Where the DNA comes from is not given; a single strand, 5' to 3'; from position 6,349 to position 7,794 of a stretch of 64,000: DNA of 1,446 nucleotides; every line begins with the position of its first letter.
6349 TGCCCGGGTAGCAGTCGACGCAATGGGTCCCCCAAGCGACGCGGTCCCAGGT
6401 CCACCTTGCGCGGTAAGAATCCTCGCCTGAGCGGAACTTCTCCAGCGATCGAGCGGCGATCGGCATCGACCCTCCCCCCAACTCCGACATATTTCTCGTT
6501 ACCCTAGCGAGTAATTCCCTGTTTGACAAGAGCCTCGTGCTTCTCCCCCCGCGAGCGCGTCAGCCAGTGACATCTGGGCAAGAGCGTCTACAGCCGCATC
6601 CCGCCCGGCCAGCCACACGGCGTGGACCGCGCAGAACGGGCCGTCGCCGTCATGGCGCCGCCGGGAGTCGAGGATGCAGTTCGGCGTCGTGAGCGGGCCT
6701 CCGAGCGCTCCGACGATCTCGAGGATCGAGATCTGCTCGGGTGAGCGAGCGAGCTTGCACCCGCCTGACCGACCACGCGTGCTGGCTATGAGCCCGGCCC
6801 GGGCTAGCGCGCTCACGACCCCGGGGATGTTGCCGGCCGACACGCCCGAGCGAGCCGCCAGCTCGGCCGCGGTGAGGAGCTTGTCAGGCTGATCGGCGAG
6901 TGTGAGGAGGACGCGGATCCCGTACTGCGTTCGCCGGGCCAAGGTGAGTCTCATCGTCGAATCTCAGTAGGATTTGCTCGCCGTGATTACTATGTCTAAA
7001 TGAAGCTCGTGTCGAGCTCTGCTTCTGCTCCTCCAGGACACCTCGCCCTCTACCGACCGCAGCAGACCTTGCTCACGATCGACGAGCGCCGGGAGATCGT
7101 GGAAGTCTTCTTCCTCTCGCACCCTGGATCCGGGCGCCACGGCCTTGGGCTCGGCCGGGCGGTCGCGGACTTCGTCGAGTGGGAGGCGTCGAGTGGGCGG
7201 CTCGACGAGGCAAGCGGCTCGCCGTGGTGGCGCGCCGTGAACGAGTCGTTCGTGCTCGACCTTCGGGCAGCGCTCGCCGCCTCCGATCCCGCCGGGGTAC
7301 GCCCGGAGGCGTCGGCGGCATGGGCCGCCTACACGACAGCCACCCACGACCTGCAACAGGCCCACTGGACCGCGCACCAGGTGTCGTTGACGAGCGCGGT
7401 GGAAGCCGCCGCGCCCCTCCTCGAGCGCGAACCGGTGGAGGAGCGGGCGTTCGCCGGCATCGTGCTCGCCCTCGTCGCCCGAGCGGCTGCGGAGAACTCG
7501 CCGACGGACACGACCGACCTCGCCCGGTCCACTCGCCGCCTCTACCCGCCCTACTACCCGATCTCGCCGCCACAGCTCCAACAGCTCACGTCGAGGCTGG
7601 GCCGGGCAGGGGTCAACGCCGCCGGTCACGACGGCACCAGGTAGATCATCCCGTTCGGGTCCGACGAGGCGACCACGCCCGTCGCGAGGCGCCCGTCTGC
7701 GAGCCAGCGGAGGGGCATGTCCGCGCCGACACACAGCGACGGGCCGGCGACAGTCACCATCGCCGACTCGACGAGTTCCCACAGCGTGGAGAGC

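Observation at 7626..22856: Rrf2-headed ~15-kb co-directional gene train of flavoproteins, SCP2 proteins and an orphan Mo subunit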

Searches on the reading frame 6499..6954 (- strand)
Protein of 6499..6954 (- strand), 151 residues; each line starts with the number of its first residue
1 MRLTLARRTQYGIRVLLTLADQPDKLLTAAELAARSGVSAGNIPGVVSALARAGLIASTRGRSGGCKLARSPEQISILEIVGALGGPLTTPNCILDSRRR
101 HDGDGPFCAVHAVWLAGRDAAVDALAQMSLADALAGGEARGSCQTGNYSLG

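Call 5: search_protein_families(library=pfam, proteins=[window:6499-6954:-], max_evalue=0.01)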
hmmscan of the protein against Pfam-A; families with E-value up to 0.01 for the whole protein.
window:6499-6954:- (151 aa): 6 families
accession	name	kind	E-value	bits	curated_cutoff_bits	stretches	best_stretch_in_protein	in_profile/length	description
PF02082.26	Rrf2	-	1.8e-28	99.7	30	1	6-134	2-130/132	Iron-dependent Transcriptional regulator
PF12802.13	MarR_2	-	8.7e-08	32.7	27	1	14-60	9-54/61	MarR family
PF01047.28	MarR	-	7.8e-05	22.9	24.6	1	13-60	6-51/59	MarR family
PF09339.16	HTH_IclR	-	0.0003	20.9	22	1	12-57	5-49/52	IclR helix-turn-helix domain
PF01978.25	TrmB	-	0.0016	18.7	25.6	1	9-62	7-58/68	Sugar-specific transcriptional regulator TrmB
PF13545.12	HTH_Crp_2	-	0.0054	17.1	27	1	14-62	5-57/70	Crp-like helix-turn-helix domain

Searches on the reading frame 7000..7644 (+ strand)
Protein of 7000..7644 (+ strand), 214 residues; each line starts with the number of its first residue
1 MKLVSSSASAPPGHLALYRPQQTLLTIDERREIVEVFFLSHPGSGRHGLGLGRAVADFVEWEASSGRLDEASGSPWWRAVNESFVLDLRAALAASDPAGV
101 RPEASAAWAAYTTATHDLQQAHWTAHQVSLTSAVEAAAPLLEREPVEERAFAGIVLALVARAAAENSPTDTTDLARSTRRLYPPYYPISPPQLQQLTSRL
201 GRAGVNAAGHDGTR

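Call 14: search_protein_families(library=pfam, proteins=[window:7000-7644:+], max_evalue=0.001)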
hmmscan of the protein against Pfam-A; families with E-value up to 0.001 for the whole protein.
window:7000-7644:+ (214 aa): 0 families

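Call 48: search_protein_families(library=pfam, proteins=[window:7000-7644:+], max_evalue=10)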
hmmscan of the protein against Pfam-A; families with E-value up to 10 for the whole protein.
window:7000-7644:+ (214 aa): 2 families
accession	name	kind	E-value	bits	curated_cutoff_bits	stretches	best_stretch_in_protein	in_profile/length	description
PF17928.6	TetR_C_22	-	0.054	14.3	26.4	1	102-163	22-82/113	Tetracyclin repressor-like, C-terminal domain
PF13622.12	4HBT_3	-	0.15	12.7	24.3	1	146-170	8-31/83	Acyl-CoA thioesterase N-terminal domain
